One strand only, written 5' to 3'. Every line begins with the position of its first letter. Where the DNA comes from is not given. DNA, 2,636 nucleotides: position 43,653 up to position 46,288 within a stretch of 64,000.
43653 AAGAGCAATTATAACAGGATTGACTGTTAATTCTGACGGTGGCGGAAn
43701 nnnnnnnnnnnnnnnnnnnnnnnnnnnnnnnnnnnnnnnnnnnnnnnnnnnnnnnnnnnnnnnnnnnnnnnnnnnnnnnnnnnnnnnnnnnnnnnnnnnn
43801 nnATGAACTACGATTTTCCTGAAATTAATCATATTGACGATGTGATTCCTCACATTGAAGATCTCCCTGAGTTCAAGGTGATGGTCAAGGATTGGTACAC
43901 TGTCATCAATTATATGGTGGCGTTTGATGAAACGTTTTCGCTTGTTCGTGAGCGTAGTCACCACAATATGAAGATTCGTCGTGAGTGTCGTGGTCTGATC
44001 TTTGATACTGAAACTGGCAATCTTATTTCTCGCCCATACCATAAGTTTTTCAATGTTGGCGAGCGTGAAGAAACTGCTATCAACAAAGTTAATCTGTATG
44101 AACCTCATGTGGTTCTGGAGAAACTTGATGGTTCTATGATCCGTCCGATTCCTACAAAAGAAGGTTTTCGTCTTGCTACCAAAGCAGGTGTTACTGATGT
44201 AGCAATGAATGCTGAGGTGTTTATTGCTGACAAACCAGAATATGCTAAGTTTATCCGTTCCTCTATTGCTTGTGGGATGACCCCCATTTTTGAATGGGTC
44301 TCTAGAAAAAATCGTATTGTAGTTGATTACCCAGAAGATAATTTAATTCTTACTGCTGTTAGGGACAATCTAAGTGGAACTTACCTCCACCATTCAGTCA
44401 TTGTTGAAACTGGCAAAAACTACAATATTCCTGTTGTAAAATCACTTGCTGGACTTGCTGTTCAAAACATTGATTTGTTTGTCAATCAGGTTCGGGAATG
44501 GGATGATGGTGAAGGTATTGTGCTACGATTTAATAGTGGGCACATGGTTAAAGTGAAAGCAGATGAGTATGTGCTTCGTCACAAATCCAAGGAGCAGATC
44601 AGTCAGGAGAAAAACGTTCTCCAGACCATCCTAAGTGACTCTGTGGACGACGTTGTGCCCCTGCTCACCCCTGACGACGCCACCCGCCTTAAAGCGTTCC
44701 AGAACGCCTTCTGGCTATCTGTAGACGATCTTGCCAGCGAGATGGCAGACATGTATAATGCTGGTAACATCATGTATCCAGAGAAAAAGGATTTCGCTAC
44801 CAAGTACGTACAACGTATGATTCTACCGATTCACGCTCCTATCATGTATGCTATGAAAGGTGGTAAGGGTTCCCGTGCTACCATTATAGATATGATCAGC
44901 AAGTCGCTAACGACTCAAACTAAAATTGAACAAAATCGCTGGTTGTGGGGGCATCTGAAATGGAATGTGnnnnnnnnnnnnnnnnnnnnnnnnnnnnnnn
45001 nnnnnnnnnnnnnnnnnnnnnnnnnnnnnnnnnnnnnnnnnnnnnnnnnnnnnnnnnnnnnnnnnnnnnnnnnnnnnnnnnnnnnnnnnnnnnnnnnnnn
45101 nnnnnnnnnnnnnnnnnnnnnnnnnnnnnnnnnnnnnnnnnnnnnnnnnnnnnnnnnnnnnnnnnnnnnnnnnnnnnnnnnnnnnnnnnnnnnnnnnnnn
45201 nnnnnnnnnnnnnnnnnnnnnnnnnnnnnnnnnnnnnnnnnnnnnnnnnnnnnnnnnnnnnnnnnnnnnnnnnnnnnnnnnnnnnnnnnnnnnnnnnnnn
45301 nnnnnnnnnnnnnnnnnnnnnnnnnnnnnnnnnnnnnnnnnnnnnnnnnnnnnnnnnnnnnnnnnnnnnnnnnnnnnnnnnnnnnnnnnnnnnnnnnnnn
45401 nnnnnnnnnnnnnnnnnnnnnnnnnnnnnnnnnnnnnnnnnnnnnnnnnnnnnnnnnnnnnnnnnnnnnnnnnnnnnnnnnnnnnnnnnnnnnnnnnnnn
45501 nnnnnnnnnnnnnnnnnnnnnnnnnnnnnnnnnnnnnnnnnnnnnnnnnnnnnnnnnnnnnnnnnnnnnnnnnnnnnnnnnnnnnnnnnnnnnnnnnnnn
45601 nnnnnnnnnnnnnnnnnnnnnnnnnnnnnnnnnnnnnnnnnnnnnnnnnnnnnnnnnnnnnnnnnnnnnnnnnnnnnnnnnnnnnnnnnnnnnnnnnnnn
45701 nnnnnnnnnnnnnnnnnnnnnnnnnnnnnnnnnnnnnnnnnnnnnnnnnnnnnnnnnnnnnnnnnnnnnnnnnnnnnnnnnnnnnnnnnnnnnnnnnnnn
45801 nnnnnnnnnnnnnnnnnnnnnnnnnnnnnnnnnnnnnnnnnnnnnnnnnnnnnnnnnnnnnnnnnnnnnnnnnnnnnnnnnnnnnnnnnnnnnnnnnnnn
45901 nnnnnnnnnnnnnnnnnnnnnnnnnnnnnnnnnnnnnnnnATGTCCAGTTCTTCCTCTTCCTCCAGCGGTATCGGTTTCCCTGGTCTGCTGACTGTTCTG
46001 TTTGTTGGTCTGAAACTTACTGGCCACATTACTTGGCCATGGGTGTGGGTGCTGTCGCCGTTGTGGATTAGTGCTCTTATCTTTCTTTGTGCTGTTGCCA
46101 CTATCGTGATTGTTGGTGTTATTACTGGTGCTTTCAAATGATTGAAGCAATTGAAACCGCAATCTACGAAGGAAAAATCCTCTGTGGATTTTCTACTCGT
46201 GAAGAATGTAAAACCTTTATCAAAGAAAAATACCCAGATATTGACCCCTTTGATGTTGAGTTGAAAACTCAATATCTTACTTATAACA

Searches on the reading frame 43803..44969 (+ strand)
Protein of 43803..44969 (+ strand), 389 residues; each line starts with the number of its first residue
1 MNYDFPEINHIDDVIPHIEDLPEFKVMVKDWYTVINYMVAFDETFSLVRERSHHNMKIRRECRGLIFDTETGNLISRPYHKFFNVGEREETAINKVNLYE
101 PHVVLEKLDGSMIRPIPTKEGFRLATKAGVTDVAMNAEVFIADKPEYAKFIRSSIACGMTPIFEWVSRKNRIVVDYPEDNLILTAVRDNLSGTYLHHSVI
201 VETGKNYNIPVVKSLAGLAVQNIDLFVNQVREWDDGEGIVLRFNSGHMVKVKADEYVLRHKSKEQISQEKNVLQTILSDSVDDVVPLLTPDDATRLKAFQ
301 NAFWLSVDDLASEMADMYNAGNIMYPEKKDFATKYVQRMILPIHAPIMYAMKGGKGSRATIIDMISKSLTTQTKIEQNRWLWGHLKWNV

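Call 3: search_protein_families(library=pfam, proteins=[window:43803-44969:+], max_evalue=0.01)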
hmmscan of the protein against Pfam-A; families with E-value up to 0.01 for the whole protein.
window:43803-44969:+ (389 aa): 3 families
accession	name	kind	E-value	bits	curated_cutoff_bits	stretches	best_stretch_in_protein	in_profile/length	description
PF09511.15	RNA_lig_T4_1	-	3e-28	99.7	28.3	1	61-256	1-227/227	RNA ligase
PF20819.2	T4_Rnl1_C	-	0.00091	20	27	1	263-340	1-78/122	T4 RNA ligase 1, C-terminal domain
PF09414.15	RNA_ligase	-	0.0017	19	27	1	102-251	3-170/171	RNA ligase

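Call 4: search_protein_families(library=phrogs, proteins=[window:43803-44969:+], max_evalue=0.001)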
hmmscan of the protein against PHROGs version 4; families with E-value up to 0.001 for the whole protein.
window:43803-44969:+ (389 aa): 2 families
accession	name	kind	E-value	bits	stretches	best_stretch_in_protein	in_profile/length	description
phrog_562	-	tail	4.7e-68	230.8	1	32-374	35-369/377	RNA ligase and tail fiber protein attachment catalyst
phrog_8238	-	DNA, RNA and nucleotide metabolism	5e-11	42.4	1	60-271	456-685/737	RNA ligase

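Call 39: search_dna_similar(query=window:43803-44969:+, collection=phages, mode=protein, max_rows=25)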
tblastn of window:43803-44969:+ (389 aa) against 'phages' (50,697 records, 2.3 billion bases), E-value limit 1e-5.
Records with a match: 1798; places in all: 1798; records where one place covers at least 80% of the query: 33.
Best place of each record, by identity: <60% 1798.
By first word of the organism name: Escherichia 634; Klebsiella 274; Streptomyces 132; Shigella 82; Aeromonas 77; Acinetobacter 69; Enterobacter 56; Vibrio 54; Enterobacteria 48; Campylobacter 45; and 51 more.
By host as written in the record: Escherichia coli 272; - 172; Klebsiella pneumoniae 89; Streptomyces griseus ATCC 10137 52; Streptomyces lividans JI 1326 31; Escherichia coli B 28; Aeromonas salmonicida 27; Escherichia coli O157:H7 27; and 443 more.
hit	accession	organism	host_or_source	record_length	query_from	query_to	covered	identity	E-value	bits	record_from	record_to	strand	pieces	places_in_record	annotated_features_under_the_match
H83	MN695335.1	Synechococcus phage B23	Synechoccus sp.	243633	1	388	100%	58.2%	2e-143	456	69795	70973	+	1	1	hypothetical protein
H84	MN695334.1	Synechococcus phage B3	Synechoccus sp.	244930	1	388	100%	58.2%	2e-143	456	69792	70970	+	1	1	hypothetical protein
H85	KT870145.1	Roseobacter phage DSS3P8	Ruegeria pomeroyi DSS-3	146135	1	377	97%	39.2%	7e-82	278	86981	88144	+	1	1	RNA ligase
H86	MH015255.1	Ruegeria phage vB_RpoS-V10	Ruegeria pomeroyi DSS-3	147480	1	377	97%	38.8%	5e-79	270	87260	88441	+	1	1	RNA ligase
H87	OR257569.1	Ruegeria phage RpAliso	Ruegeria pomeroyi DSS-3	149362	1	332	85%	41.5%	4e-76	261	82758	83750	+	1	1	RNA ligase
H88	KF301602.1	Caulobacter phage Cr30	Caulobacter crescentus CB15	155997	1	377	97%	36.1%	1e-65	231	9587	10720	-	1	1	RNA ligase | hypothetical protein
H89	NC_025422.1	Caulobacter phage Cr30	Caulobacter crescentus CB15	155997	1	377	97%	36.1%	1e-65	231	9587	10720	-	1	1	RNA ligase and tail fiber protein attachment catalyst | hypothetical protein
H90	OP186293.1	Rhodobacter phage RcXuper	Rhodobacter capsulatus YW1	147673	3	338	86%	39.4%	4e-69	241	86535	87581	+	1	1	RNA ligase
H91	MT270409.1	Phaeobacter phage MD18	Phaeobacter inhibens DSM 17395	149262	1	332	85%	38.0%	8e-70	244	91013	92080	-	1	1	hypothetical protein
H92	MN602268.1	Bacteriophage DSS3_MAL1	-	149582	1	332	85%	37.7%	1e-70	246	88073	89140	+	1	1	RNA ligase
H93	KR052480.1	Sinorhizobium phage phiM7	Sinorhizobium meliloti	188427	1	389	100%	31.8%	2e-42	164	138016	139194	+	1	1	RNA ligase | hypothetical protein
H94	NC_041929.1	Sinorhizobium phage phiM7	Sinorhizobium meliloti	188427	1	389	100%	31.8%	2e-42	164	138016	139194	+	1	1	RNA ligase and tail fiber protein attachment catalyst | hypothetical protein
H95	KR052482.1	Sinorhizobium phage phiN3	Sinorhizobium meliloti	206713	1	389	100%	31.7%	2e-43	167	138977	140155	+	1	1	RNA ligase | hypothetical protein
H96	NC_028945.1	Sinorhizobium phage phiN3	Sinorhizobium meliloti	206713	1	389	100%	31.7%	2e-43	167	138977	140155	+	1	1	RNA ligase and tail fiber protein attachment catalyst | hypothetical protein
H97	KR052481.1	Sinorhizobium phage phiM19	Sinorhizobium meliloti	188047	1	389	100%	31.1%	4e-42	163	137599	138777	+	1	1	RNA ligase | hypothetical protein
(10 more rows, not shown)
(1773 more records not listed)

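Call 40: get_annotated_region(hit=H83, flank=4000)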
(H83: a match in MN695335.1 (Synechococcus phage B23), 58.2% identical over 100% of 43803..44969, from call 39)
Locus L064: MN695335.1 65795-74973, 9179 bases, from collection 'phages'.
description: Synechococcus phage B23, complete genome.
organism: Synechococcus phage B23 (NCBI taxid 2674977)
taxonomy: Viruses; Duplodnaviria; Heunggongvirae; Uroviricota; Caudoviricetes; Kyanoviridae
host: Synechoccus sp.; source: -; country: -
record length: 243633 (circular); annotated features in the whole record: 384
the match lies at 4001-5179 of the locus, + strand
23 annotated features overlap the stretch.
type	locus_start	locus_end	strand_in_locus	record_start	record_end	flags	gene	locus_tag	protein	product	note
CDS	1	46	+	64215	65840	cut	-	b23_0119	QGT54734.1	flagellar hook-length control protein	gp119; Flagellar hook-length control protein FliK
CDS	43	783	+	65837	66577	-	-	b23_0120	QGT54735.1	hypothetical protein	gp120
CDS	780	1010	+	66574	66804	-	-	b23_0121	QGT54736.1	hypothetical protein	gp121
CDS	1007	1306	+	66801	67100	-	-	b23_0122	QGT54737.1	hypothetical protein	gp122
CDS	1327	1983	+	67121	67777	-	-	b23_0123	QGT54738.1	hypothetical protein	gp123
CDS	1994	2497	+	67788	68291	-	-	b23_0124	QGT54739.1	hypothetical protein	gp124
CDS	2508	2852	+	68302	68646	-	-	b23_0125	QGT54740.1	hypothetical protein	gp125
CDS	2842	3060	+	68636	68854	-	-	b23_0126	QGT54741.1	hypothetical protein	gp126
CDS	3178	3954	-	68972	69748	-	-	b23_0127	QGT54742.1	hypothetical protein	gp127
CDS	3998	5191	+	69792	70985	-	-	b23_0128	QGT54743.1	hypothetical protein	gp128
CDS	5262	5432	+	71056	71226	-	-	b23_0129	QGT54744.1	hypothetical protein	gp129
CDS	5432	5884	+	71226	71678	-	-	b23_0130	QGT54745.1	hypothetical protein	gp130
CDS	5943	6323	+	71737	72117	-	-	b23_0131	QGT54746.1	hypothetical protein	gp131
CDS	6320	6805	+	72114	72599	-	-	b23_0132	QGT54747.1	hypothetical protein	gp132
CDS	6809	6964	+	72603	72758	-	-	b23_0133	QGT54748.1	hypothetical protein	gp133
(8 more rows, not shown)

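Call 41: get_annotated_region(hit=H85, flank=3500)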
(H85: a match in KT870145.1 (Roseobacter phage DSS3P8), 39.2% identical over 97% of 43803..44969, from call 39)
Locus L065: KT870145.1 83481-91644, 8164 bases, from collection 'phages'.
description: Roseobacter phage DSS3P8, complete genome.
organism: Roseobacter phage DSS3P8 (NCBI taxid 1735562)
taxonomy: Viruses; Duplodnaviria; Heunggongvirae; Uroviricota; Caudoviricetes
host: Ruegeria pomeroyi DSS-3; source: -; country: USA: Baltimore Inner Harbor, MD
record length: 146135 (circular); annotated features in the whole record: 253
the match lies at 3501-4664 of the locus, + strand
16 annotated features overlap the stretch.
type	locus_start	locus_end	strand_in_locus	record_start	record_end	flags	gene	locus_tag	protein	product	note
CDS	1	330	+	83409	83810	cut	-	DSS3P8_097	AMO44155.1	hypothetical protein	gp097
CDS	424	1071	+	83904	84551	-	-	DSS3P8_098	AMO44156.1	putative tyrosine recombinase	gp098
CDS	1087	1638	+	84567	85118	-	-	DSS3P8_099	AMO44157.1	polynucleotide kinase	gp099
CDS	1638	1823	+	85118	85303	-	-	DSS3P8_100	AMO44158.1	hypothetical protein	gp100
CDS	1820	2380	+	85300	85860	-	-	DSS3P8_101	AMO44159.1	hypothetical protein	gp101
CDS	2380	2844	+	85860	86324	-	-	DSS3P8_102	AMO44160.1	hypothetical protein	gp102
CDS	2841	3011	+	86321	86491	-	-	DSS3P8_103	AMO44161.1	hypothetical protein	gp103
CDS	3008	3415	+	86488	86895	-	-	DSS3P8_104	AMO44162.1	cell wall hydrolase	gp104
CDS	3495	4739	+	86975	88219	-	-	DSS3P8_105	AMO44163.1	RNA ligase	gp105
CDS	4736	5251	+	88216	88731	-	-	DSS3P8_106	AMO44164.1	hypothetical protein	gp106; hhypothetical protein, NK superfamily, AAA domain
CDS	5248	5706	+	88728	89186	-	-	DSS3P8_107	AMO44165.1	proteasome subunit beta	gp107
CDS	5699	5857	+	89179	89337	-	-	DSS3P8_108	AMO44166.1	hypothetical protein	gp108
CDS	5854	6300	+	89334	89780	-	-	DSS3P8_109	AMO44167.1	hypothetical protein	gp109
CDS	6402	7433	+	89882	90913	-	-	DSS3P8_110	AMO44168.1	NadM family nicotinamide-nucleotide adenylyltransferase / ADP-ribose pyrophosphatase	gp110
CDS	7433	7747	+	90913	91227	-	-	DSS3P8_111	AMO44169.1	hypothetical protein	gp111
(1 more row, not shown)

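Call 61: search_solved_structures(query=window:43803-44969:+, max_evalue=0.001)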
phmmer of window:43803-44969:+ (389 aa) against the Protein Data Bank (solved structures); distinct sequences matched with E-value up to 0.001: 3.
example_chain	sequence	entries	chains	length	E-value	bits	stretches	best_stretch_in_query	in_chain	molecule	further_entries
2c5u_A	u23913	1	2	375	6.4e-18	68.3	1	60-317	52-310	RNA LIGASE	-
9do4_B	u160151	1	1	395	7.5e-18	68.1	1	60-317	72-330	RNA ligase 1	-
5tt6_A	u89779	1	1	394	4.8e-17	65.4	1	60-317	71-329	T4 RNA ligase 1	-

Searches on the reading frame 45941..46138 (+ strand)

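Call 3: search_protein_families(library=pfam, proteins=[window:45941-46138:+], max_evalue=0.01)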
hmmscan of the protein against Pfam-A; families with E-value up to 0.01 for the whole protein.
window:45941-46138:+ (66 aa): 1 family
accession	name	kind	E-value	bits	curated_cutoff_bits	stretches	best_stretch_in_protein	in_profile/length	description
PF10269.14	Tmemb_185A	-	0.0075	16.4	23.1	1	24-57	1-185/252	Transmembrane Fragile-X-F protein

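Call 4: search_protein_families(library=phrogs, proteins=[window:45941-46138:+], max_evalue=0.001)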
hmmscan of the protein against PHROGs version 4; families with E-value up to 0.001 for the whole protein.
window:45941-46138:+ (66 aa): 3 families
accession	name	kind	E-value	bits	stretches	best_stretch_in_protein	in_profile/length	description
phrog_1374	-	unknown function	9.5e-17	61.6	1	3-62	8-67/89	-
phrog_24382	-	unknown function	5.3e-07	30.8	1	16-52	9-44/69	-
phrog_20229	-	unknown function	1.9e-05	25.7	1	12-55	2-45/93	-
